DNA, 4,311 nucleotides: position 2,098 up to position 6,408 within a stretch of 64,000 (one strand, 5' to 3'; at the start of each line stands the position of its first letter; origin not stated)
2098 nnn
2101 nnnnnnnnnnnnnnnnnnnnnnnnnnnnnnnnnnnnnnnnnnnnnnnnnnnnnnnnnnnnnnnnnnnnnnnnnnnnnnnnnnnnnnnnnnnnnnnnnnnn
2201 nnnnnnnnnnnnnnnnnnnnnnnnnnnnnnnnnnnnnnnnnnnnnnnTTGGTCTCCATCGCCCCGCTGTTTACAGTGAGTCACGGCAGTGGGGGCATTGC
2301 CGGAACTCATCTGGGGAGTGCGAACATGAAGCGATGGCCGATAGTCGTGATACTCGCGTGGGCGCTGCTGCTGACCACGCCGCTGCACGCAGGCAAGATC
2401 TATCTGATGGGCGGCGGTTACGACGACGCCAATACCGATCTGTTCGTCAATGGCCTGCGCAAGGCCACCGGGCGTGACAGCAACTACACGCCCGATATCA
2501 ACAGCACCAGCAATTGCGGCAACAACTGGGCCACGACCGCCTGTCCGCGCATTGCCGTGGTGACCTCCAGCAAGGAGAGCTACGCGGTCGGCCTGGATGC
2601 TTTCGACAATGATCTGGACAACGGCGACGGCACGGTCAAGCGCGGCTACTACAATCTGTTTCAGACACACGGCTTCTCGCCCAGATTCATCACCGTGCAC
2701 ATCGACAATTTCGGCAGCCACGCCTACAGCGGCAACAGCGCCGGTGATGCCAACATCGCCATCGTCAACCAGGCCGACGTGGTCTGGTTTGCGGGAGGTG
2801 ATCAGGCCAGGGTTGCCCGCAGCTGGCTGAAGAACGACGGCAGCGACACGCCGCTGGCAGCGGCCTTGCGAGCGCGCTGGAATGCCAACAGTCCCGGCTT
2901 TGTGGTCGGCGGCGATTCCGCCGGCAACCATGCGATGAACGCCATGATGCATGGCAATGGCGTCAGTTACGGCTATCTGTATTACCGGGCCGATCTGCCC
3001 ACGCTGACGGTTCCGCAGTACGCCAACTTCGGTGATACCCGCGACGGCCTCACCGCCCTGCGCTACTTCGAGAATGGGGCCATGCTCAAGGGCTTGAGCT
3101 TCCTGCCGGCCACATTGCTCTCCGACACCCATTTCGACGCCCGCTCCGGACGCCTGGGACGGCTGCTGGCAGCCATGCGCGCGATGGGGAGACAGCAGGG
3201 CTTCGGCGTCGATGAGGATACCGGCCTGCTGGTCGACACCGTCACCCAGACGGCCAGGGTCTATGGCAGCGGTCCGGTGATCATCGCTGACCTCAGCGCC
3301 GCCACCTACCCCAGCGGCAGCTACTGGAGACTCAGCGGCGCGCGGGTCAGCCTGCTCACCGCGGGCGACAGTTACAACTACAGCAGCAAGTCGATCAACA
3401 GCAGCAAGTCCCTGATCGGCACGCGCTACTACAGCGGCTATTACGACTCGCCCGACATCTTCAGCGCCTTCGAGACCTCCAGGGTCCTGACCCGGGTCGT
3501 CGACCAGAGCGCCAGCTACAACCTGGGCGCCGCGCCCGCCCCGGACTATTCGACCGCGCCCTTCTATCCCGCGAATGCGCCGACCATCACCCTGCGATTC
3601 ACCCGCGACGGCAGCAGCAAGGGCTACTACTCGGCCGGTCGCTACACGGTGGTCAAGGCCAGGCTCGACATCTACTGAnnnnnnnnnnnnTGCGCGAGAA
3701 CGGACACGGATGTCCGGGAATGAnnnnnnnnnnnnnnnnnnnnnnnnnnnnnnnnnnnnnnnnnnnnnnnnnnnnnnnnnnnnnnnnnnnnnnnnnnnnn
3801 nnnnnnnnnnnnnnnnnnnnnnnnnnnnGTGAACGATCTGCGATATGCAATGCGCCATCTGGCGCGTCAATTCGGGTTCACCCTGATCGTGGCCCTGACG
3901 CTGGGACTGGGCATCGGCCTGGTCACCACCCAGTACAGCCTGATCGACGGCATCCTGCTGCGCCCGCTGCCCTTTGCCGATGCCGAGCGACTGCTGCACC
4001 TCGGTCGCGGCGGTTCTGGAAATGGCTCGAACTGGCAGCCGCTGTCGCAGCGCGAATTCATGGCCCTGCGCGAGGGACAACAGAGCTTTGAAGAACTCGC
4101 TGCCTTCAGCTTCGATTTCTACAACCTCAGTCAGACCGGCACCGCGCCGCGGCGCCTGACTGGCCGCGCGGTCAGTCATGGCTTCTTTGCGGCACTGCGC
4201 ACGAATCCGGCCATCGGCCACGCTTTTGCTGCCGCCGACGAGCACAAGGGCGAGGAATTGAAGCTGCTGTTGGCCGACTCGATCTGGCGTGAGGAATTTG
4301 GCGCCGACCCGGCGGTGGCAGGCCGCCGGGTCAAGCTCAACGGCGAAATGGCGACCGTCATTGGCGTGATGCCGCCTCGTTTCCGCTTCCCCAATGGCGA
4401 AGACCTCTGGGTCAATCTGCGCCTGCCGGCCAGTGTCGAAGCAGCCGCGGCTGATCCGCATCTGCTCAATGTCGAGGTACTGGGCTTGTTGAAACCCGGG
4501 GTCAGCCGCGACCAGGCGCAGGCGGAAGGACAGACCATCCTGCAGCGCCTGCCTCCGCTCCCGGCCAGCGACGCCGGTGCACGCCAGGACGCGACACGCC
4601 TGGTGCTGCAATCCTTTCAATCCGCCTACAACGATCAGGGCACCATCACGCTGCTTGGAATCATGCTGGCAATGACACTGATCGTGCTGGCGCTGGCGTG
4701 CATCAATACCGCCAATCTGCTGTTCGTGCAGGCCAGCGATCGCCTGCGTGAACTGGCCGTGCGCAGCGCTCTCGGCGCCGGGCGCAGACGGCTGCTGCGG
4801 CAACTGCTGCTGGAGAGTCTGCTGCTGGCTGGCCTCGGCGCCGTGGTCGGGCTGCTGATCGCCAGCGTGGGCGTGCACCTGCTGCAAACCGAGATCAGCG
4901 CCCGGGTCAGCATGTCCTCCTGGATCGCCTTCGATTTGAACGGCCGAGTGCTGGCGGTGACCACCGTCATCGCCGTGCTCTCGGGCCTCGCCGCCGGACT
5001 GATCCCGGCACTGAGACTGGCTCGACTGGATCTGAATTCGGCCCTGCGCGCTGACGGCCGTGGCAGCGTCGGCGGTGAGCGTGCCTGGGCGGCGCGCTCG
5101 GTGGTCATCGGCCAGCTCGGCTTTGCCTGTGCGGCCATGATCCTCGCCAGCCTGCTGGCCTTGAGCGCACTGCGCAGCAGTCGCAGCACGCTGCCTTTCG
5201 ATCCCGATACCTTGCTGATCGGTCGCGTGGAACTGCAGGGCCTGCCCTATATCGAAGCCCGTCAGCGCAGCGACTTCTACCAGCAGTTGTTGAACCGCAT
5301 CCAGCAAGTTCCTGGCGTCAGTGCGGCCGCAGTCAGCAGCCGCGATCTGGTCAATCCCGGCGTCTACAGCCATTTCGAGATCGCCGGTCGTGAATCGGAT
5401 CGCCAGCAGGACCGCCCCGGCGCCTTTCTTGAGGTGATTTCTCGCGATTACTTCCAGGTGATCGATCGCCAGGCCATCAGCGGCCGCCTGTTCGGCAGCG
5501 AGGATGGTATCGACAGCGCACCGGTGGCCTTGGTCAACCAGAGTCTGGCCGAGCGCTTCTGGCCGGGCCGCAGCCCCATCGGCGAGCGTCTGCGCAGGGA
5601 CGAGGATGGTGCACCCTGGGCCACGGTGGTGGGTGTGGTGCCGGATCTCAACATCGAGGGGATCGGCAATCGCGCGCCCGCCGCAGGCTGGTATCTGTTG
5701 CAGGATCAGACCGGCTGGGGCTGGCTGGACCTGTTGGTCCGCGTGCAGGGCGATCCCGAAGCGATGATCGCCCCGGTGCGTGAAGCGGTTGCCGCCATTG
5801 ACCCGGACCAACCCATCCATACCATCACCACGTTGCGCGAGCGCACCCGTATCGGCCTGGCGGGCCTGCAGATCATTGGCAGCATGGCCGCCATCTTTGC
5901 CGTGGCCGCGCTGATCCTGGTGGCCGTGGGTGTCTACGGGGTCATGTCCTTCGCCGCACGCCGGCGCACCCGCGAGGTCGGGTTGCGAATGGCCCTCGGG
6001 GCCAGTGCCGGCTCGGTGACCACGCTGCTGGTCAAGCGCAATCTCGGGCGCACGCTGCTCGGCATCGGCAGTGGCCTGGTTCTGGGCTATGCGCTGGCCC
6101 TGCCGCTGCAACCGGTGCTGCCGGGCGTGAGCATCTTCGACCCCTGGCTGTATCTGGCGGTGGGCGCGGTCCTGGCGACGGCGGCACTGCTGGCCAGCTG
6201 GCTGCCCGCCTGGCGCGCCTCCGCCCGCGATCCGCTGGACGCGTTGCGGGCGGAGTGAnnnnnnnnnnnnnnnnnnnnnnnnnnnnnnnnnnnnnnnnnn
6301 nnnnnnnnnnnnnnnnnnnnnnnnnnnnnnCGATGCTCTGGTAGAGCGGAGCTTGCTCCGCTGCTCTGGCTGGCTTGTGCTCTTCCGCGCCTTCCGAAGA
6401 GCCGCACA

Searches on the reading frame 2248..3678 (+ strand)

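Call 66: search_protein_families(library=ncbifam, proteins=[window:2248-3678:+], max_evalue=0.00001)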
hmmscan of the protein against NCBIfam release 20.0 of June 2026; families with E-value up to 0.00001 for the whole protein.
window:2248-3678:+ (476 aa): 1 family
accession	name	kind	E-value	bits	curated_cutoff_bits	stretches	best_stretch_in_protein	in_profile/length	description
TIGR02069.1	cyanophycinase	equivalog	1.7e-28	99.7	126.6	1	167-356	74-224/250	cyanophycinase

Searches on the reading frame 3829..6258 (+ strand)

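Call 66: search_protein_families(library=ncbifam, proteins=[window:3829-6258:+], max_evalue=0.00001)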
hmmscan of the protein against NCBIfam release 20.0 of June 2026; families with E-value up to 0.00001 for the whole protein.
window:3829-6258:+ (809 aa): 3 families
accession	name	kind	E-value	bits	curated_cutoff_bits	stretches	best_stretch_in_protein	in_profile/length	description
TIGR03434.1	ADOP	subfamily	9.1e-219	728.5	622.3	1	2-809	3-803/803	ADOP family duplicated permease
NF007826.0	PRK10535.1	equivalog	1.2e-23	83.3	966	2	687-808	525-647/648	macrolide ABC transporter ATP-binding protein/permease MacB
TIGR02212.1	lolCE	equivalog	4.7e-06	25.8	362.45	0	278-408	268-410/411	lipoprotein-releasing ABC transporter permease subunit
